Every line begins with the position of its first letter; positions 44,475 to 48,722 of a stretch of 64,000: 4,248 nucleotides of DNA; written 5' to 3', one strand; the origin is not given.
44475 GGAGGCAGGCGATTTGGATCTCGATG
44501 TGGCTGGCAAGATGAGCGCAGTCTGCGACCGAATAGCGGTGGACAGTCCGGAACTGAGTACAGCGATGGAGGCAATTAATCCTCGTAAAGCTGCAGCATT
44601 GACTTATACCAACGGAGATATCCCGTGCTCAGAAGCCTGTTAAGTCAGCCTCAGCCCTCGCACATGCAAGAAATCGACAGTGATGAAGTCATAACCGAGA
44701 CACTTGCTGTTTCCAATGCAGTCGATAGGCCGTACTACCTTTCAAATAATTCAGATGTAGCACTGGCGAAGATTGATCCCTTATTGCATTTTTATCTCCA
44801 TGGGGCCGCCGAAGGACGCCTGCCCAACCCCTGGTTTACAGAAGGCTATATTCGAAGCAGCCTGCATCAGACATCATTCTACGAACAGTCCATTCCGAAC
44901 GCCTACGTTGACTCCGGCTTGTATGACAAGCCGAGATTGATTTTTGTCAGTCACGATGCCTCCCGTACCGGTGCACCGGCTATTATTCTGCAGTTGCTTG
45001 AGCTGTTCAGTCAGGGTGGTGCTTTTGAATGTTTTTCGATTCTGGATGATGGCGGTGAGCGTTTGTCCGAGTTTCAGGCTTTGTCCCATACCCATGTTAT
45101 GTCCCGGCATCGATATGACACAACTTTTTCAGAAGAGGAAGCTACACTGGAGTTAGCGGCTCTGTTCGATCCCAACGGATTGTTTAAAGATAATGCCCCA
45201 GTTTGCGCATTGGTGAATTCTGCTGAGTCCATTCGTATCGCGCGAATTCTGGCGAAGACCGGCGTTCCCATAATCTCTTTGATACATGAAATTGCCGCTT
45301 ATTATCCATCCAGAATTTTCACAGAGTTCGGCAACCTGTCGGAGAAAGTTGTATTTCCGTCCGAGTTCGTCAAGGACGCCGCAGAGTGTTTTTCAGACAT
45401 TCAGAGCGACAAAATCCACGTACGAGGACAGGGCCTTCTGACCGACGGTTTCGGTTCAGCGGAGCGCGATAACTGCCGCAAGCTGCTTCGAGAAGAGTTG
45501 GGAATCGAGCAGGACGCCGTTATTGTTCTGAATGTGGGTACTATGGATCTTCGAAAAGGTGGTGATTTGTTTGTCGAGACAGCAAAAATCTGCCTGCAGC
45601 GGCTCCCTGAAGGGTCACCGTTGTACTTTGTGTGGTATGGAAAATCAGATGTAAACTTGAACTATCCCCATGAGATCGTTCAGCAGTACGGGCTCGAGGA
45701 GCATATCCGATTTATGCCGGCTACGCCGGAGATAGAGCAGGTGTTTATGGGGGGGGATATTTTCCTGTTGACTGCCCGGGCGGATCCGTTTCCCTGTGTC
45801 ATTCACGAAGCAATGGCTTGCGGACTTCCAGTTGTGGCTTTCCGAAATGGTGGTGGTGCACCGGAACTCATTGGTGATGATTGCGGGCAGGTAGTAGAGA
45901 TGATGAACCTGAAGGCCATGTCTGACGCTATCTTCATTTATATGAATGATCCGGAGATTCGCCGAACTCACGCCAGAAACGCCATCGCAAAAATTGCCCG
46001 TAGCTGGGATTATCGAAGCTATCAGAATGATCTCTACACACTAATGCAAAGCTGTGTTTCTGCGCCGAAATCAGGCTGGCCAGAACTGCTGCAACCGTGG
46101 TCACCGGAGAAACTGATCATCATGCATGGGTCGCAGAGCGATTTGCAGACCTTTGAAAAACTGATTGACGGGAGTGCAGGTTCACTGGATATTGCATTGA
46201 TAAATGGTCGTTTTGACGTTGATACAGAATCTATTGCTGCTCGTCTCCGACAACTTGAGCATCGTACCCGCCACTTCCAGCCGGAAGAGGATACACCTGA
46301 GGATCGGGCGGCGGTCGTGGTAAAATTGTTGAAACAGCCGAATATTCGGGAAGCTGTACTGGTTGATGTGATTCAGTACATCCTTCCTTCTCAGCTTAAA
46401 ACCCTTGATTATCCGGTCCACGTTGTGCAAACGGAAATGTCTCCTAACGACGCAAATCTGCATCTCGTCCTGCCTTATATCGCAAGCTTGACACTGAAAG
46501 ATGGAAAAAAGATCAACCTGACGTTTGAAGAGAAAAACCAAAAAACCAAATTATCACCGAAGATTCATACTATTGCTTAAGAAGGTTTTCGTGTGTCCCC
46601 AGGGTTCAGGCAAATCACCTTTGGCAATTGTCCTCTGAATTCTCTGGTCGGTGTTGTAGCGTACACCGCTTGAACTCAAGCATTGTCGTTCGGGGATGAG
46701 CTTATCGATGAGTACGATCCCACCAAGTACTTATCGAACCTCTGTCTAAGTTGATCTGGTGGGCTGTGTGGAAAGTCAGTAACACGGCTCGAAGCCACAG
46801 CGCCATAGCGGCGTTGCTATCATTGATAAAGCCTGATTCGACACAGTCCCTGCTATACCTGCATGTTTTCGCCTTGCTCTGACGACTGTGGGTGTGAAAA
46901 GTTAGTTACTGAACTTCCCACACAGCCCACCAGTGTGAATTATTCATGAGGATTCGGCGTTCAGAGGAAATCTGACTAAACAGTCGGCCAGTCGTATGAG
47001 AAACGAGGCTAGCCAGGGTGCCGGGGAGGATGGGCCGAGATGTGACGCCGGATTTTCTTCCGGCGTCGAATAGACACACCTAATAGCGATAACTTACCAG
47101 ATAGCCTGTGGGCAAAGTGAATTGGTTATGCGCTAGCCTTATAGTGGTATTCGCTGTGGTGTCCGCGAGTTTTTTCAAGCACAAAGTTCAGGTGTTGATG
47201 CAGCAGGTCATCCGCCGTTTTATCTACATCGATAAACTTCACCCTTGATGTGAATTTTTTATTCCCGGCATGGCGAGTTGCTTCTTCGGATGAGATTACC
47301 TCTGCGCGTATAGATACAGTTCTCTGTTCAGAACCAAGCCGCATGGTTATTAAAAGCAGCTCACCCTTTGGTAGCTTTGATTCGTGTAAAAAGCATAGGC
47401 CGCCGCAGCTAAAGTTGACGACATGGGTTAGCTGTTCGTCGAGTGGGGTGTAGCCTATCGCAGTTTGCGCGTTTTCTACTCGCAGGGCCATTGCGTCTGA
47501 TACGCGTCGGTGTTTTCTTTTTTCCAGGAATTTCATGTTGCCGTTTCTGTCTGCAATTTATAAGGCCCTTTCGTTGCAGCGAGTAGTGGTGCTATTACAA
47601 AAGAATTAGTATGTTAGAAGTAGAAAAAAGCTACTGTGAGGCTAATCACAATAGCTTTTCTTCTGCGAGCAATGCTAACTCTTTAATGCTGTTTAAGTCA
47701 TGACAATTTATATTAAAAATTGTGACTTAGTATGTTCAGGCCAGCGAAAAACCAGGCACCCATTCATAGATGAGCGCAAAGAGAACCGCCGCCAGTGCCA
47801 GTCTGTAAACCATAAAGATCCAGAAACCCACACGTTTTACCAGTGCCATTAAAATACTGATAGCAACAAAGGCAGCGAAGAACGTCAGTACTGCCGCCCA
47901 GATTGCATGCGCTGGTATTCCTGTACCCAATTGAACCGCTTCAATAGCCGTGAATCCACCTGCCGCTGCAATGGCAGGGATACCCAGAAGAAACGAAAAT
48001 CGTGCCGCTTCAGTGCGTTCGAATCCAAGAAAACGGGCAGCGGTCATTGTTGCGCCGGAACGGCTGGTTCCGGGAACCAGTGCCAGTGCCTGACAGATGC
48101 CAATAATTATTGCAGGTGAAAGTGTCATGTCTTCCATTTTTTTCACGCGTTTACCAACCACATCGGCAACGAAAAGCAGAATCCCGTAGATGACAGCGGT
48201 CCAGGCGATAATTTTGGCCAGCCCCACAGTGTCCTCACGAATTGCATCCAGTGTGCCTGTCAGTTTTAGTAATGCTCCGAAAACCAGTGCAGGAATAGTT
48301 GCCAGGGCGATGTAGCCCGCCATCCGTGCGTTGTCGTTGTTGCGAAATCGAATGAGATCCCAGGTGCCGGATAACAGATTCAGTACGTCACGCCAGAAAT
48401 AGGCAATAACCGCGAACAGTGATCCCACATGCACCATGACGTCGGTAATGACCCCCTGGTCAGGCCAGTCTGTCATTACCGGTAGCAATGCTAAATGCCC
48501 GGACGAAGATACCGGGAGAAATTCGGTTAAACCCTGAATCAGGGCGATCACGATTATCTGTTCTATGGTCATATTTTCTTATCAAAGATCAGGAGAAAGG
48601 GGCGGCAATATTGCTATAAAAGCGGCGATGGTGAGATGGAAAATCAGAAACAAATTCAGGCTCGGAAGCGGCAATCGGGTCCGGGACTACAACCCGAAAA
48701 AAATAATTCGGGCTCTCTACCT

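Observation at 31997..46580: Glycan-tailoring island dense in sulfotransferases and methyltransferases but lacking polymerase, flippase, exporter, initiating transferase and PAPS genes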

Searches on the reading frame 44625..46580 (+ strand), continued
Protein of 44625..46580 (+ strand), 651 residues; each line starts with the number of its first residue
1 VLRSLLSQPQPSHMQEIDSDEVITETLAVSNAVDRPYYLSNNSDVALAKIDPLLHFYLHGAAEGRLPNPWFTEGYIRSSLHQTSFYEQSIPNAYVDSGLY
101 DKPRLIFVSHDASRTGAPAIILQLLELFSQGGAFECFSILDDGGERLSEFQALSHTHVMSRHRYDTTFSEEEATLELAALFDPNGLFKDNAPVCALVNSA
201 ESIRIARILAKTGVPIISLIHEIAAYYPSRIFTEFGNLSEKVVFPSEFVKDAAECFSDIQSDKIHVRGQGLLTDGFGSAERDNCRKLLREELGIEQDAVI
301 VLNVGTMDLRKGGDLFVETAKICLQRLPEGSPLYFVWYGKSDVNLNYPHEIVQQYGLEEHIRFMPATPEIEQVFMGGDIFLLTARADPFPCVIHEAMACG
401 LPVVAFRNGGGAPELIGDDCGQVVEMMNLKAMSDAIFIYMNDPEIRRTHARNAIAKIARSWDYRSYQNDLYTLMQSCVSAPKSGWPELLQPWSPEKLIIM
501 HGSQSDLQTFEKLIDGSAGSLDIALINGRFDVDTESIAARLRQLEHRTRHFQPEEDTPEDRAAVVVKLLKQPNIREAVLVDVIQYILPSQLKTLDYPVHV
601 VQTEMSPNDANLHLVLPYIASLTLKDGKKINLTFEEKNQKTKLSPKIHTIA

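Call 84: search_protein_families(library=ncbifam, proteins=[L015:5289-6242:+, L096:5231-6190:+, L097:5337-6179:+], max_evalue=0.00001)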
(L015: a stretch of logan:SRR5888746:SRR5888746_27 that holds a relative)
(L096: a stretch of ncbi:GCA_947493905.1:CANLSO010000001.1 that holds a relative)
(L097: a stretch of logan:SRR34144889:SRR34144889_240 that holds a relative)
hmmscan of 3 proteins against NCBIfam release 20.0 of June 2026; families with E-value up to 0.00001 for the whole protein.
L015:5289-6242:+ (317 aa): 25 families
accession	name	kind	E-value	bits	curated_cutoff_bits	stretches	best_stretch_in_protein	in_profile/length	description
TIGR01181.1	dTDP_gluc_dehyt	equivalog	1.7e-34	119.3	365.1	1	3-302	2-309/321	dTDP-glucose 4,6-dehydratase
TIGR04180.1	EDH_00030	hypoth_equivalog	5.4e-34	117.6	475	1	3-290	1-295/297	NAD-dependent 4,6-dehydratase LegB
NF011728.1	PRK15181.1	equivalog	6e-32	111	760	1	4-302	19-335/348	Vi polysaccharide biosynthesis UDP-N-acetylglucosaminuronic acid C-4 epimerase TviC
NF008872.0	PRK11908.1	equivalog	5.1e-30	104.7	294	1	1-256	2-272/349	bifunctional UDP-4-keto-pentose/UDP-xylose synthase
NF005998.1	PRK08125.1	equivalog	2.8e-26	92.1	777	1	2-302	317-647/649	bifunctional UDP-4-amino-4-deoxy-L-arabinose formyltransferase/UDP-glucuronic acid oxidase ArnA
TIGR01179.1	galE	equivalog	4e-25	88.4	262.3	1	2-295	1-316/332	UDP-glucose 4-epimerase GalE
TIGR02197.1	heptose_epim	equivalog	4.9e-20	71.9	274.6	1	4-305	2-314/316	ADP-glyceromanno-heptose 6-epimerase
NF007490.0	PRK10084.1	subfamily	3.4e-19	69.1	649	1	1-304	1-334/361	dTDP-glucose 4,6-dehydratase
NF007582.0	PRK10217.1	equivalog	1.3e-18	67.3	698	1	2-304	3-331/355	dTDP-glucose 4,6-dehydratase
NF047922.1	GDPFucSynFcl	equivalog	1.6e-16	60.7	500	1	152-303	143-300/308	GDP-L-fucose synthase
NF043036.1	ErythonDh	equivalog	1.5e-14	53.9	325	1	1-170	1-176/321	D-erythronate dehydrogenase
NF041015.1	UDPsulfquin_syn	equivalog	3.4e-13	49.3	575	1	183-301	236-360/384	UDP-sulfoquinovose synthase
TIGR01777.1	yfcH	hypoth_equivalog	4.7e-12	46.1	207.35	1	3-256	1-242/292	TIGR01777 family oxidoreductase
NF042422.1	oxyalk_red_OleD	equivalog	2.8e-11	43.4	580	1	1-219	1-209/329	2-alkyl-3-oxoalkanoate reductase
NF007956.0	PRK10675.1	subfamily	9.3e-11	41.4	394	1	1-309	1-334/338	UDP-glucose 4-epimerase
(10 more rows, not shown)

L096:5231-6190:+ (319 aa): 24 families
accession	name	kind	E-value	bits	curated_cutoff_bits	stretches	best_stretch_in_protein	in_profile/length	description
TIGR04180.1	EDH_00030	hypoth_equivalog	5.6e-37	127.4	475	1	3-285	1-280/297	NAD-dependent 4,6-dehydratase LegB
NF005998.1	PRK08125.1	equivalog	2.1e-29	102.4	777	1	2-254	317-584/649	bifunctional UDP-4-amino-4-deoxy-L-arabinose formyltransferase/UDP-glucuronic acid oxidase ArnA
TIGR01181.1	dTDP_gluc_dehyt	equivalog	4.3e-29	101.6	365.1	1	2-302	1-309/321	dTDP-glucose 4,6-dehydratase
NF008872.0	PRK11908.1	equivalog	1.4e-28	100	294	1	2-255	3-271/349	bifunctional UDP-4-keto-pentose/UDP-xylose synthase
TIGR01179.1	galE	equivalog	2e-25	89.3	262.3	1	2-294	1-315/332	UDP-glucose 4-epimerase GalE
NF011728.1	PRK15181.1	equivalog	2.7e-19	69.4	760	1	2-302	17-335/348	Vi polysaccharide biosynthesis UDP-N-acetylglucosaminuronic acid C-4 epimerase TviC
TIGR02197.1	heptose_epim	equivalog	1.1e-18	67.5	274.6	1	3-269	1-274/316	ADP-glyceromanno-heptose 6-epimerase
NF041015.1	UDPsulfquin_syn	equivalog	1.2e-15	57.4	575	2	1-43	1-43/384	UDP-sulfoquinovose synthase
NF007582.0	PRK10217.1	equivalog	1.6e-14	53.8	698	1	2-254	3-273/355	dTDP-glucose 4,6-dehydratase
NF047922.1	GDPFucSynFcl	equivalog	2.4e-14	53.5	500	1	147-302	138-299/308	GDP-L-fucose synthase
NF007956.0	PRK10675.1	subfamily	2.5e-14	53.2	394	1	1-302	1-327/338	UDP-glucose 4-epimerase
NF043036.1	ErythonDh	equivalog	9.7e-14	51.3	325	1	1-170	1-176/321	D-erythronate dehydrogenase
NF007490.0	PRK10084.1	subfamily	1.5e-13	50.5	649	1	1-302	1-332/361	dTDP-glucose 4,6-dehydratase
NF042422.1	oxyalk_red_OleD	equivalog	7.6e-13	48.5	580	1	1-207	1-197/329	2-alkyl-3-oxoalkanoate reductase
TIGR01777.1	yfcH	hypoth_equivalog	5.4e-12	45.9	207.35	0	202-253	188-239/292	TIGR01777 family oxidoreductase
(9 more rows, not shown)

L097:5337-6179:+ (280 aa): 11 families
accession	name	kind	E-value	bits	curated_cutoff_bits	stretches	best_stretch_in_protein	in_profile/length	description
TIGR04180.1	EDH_00030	hypoth_equivalog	6.8e-27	94.3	475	1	32-258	71-296/297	NAD-dependent 4,6-dehydratase LegB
NF008872.0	PRK11908.1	equivalog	7.2e-22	77.9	294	1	6-276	37-340/349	bifunctional UDP-4-keto-pentose/UDP-xylose synthase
TIGR01181.1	dTDP_gluc_dehyt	equivalog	2.7e-21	76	365.1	1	4-274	39-314/321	dTDP-glucose 4,6-dehydratase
NF005998.1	PRK08125.1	equivalog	2.2e-17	62.7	777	1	8-270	353-648/649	bifunctional UDP-4-amino-4-deoxy-L-arabinose formyltransferase/UDP-glucuronic acid oxidase ArnA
NF011728.1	PRK15181.1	equivalog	6e-16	58.4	760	1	32-270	91-336/348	Vi polysaccharide biosynthesis UDP-N-acetylglucosaminuronic acid C-4 epimerase TviC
TIGR02197.1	heptose_epim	equivalog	1.2e-11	44.4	274.6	1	55-269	88-311/316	ADP-glyceromanno-heptose 6-epimerase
TIGR01179.1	galE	equivalog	2e-11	43.3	262.3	1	32-269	71-323/332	UDP-glucose 4-epimerase GalE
NF007582.0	PRK10217.1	equivalog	4.2e-09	36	698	1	63-270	116-330/355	dTDP-glucose 4,6-dehydratase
NF047922.1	GDPFucSynFcl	equivalog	4.3e-09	36.2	500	1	122-269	146-299/308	GDP-L-fucose synthase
NF007490.0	PRK10084.1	subfamily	7.1e-09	35.1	649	1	64-273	116-336/361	dTDP-glucose 4,6-dehydratase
TIGR01472.1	gmd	equivalog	5.1e-06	25.9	415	0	34-143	80-188/342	GDP-mannose 4,6-dehydratase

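Call 86: find_encoding_contigs(protein=P0052, flank=10000, max_places=1)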
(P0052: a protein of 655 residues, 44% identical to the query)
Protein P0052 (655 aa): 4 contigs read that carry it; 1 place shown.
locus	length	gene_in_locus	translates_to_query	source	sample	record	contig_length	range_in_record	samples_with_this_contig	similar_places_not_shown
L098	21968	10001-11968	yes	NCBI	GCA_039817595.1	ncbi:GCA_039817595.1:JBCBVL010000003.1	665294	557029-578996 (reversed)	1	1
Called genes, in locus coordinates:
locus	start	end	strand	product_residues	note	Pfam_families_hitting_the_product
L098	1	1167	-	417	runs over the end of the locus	PF13433:Peripla_BP_5, PF13458:Peripla_BP_6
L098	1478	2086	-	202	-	PF21332:AmiR_N, PF03861:ANTAR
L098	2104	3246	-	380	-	PF13433:Peripla_BP_5, PF13458:Peripla_BP_6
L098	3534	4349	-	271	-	PF08241:Methyltransf_11 (weak), PF13649:Methyltransf_25, PF13847:Methyltransf_31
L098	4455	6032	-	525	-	PF13489:Methyltransf_23, PF08241:Methyltransf_11, PF08242:Methyltransf_12 (weak), PF13649:Methyltransf_25, PF13847:Methyltransf_31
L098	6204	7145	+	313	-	PF01073:3Beta_HSD, PF01370:Epimerase, PF07993:NAD_binding_4 (faint), PF16363:GDP_Man_Dehyd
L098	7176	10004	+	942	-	PF13692:Glyco_trans_1_4 (weak)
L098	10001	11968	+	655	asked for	PF00534:Glycos_transf_1, PF13692:Glyco_trans_1_4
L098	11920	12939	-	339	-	PF01965:DJ-1_PfpI, PF12833:HTH_18, PF00165:HTH_AraC (weak)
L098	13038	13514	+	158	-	-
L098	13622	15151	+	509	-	-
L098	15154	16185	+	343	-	PF00535:Glycos_transf_2, PF13641:Glyco_tranf_2_3 (weak)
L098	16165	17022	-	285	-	PF03706:LPG_synthase_TM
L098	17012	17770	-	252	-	-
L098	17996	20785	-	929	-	PF11791:Aconitase_B_N, PF06434:Aconitase_2_N, PF00330:Aconitase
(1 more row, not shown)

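Call 87: find_encoding_contigs(protein=P0069, flank=10000, max_places=1)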
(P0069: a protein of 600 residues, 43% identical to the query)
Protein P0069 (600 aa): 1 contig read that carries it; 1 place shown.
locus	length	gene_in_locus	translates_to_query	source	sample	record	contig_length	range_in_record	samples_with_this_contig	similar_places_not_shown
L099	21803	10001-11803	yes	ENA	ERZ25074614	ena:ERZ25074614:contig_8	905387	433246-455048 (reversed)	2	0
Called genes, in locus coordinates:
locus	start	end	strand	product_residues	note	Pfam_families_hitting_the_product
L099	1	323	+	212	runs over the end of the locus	-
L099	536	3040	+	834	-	PF01266:DAO, PF01494:FAD_binding_3 (faint), PF16350:FAO_M, PF01571:GCV_T, PF08669:GCV_T_C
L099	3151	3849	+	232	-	-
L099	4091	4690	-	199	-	PF06078:DUF937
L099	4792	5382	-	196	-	-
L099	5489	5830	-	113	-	PF02627:CMD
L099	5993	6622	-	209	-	PF03567:Sulfotransfer_2 (weak)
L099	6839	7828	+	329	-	PF01073:3Beta_HSD, PF01370:Epimerase, PF02719:Polysacc_synt_2 (faint), PF04321:RmlD_sub_bind (weak), PF16363:GDP_Man_Dehyd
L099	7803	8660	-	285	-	PF06990:Gal-3-0_sulfotr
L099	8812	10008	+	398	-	-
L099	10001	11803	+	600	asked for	PF00534:Glycos_transf_1, PF20706:GT4-conflict (weak), PF13692:Glyco_trans_1_4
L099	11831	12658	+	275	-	PF08003:Methyltransf_9 (weak), PF13847:Methyltransf_31, PF08241:Methyltransf_11 (faint), PF13649:Methyltransf_25 (weak)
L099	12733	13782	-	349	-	PF06347:SH3_4 (weak), PF08239:SH3_3, PF03995:Inhibitor_I36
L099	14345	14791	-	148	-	PF21352:Zn_ribbon_Thio2, PF00578:AhpC-TSA (weak), PF08534:Redoxin (weak), PF14595:Thioredoxin_9 (faint), PF00085:Thioredoxin, PF13098:Thioredoxin_2, PF13899:Thioredoxin_7 (weak)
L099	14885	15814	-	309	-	PF02826:2-Hacid_dh_C, PF03446:NAD_binding_2 (faint)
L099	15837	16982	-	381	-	PF01098:FTSW_RODA_SPOVE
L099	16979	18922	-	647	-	PF03717:PBP_dimer, PF00905:Transpeptidase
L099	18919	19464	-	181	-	-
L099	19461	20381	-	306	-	PF04085:MreC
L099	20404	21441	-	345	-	PF00022:Actin, PF06723:MreB_Mbl, PF11104:PilM_2 (faint), PF00012:HSP70, PF14450:FtsA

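Call 88: find_encoding_contigs(protein=P0030, flank=10000, max_places=1)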
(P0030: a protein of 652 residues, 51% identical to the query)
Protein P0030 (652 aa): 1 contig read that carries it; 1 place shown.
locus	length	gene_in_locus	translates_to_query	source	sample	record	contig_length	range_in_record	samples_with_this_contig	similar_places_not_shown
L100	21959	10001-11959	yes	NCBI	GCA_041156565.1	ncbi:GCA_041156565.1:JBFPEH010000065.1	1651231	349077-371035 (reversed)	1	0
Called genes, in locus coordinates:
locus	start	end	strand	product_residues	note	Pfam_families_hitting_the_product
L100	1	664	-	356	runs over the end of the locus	PF01738:DLH (weak), PF07224:Chlorophyllase (weak), PF20434:BD-FAE (faint), PF00561:Abhydrolase_1 (weak), PF12146:Hydrolase_4 (weak), PF00326:Peptidase_S9 (weak)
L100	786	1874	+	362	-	PF12833:HTH_18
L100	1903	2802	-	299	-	PF00126:HTH_1, PF03466:LysR_substrate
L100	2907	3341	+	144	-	PF19851:DUF6326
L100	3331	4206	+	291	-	PF00106:adh_short, PF08659:KR, PF13561:adh_short_C2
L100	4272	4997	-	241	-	PF03567:Sulfotransfer_2 (weak)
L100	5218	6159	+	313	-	PF01073:3Beta_HSD, PF01370:Epimerase, PF02719:Polysacc_synt_2 (faint), PF04321:RmlD_sub_bind, PF07993:NAD_binding_4 (faint), PF16363:GDP_Man_Dehyd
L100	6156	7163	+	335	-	PF01073:3Beta_HSD, PF01370:Epimerase, PF02719:Polysacc_synt_2, PF04321:RmlD_sub_bind, PF16363:GDP_Man_Dehyd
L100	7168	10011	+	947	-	-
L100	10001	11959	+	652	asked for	PF00534:Glycos_transf_1, PF13692:Glyco_trans_1_4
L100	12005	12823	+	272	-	PF13649:Methyltransf_25 (weak), PF13847:Methyltransf_31 (weak)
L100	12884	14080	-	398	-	PF04295:GD_AH_second, PF20629:GD_AH_C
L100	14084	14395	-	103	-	PF08666:SAF (weak)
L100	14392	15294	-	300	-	PF00392:GntR, PF07729:FCD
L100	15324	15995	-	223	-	PF03737:RraA-like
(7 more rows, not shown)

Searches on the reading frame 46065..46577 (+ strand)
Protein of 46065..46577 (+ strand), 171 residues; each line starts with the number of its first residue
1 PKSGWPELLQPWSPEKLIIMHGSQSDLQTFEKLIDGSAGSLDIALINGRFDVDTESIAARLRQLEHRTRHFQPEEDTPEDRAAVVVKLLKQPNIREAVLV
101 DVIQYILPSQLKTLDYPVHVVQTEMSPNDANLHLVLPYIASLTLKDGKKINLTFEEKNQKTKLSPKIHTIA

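Call 75: search_protein_families(library=pfam, proteins=[window:46065-46577:+], max_evalue=10)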
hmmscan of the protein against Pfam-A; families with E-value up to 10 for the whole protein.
seq(171 aa): 2 families
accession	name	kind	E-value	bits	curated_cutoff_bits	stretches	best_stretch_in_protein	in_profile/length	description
PF21829.1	DUF6889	-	0.039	14.1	23.9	1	29-63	2-38/40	Family of unknown function (DUF6889)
PF07521.17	RMMBL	-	0.1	13.1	21.6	1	12-34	30-52/63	Zn-dependent metallo-hydrolase RNA specificity domain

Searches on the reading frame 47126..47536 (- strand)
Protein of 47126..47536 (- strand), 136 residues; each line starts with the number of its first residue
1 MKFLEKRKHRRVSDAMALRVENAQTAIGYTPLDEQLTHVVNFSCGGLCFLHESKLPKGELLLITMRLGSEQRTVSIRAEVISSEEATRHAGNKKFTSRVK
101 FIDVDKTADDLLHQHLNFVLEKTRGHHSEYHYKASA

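Call 6: search_protein_families(library=pfam, proteins=[window:47126-47536:-], max_evalue=0.001)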
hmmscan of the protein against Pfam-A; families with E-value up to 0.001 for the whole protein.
window:47126-47536:- (136 aa): 1 family
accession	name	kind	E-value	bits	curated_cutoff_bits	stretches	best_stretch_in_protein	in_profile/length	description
PF07238.19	PilZ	-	1.2e-08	35.6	22.5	1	5-116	1-100/102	PilZ domain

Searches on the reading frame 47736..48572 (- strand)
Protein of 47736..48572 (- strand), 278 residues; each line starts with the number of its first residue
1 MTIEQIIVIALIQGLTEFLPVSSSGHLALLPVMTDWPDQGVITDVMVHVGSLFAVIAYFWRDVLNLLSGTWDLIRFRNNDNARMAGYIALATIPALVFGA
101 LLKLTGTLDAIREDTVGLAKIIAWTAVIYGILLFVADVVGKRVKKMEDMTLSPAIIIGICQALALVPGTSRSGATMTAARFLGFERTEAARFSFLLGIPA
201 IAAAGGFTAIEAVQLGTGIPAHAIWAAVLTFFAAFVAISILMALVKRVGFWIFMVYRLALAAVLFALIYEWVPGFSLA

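Call 6: search_protein_families(library=pfam, proteins=[window:47736-48572:-], max_evalue=0.001)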
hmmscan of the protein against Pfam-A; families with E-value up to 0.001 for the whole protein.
window:47736-48572:- (278 aa): 1 family
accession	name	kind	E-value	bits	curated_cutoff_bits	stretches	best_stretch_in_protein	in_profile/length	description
PF02673.24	BacA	-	2.9e-70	237.4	33.4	1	7-263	2-257/257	Bacitracin resistance protein BacA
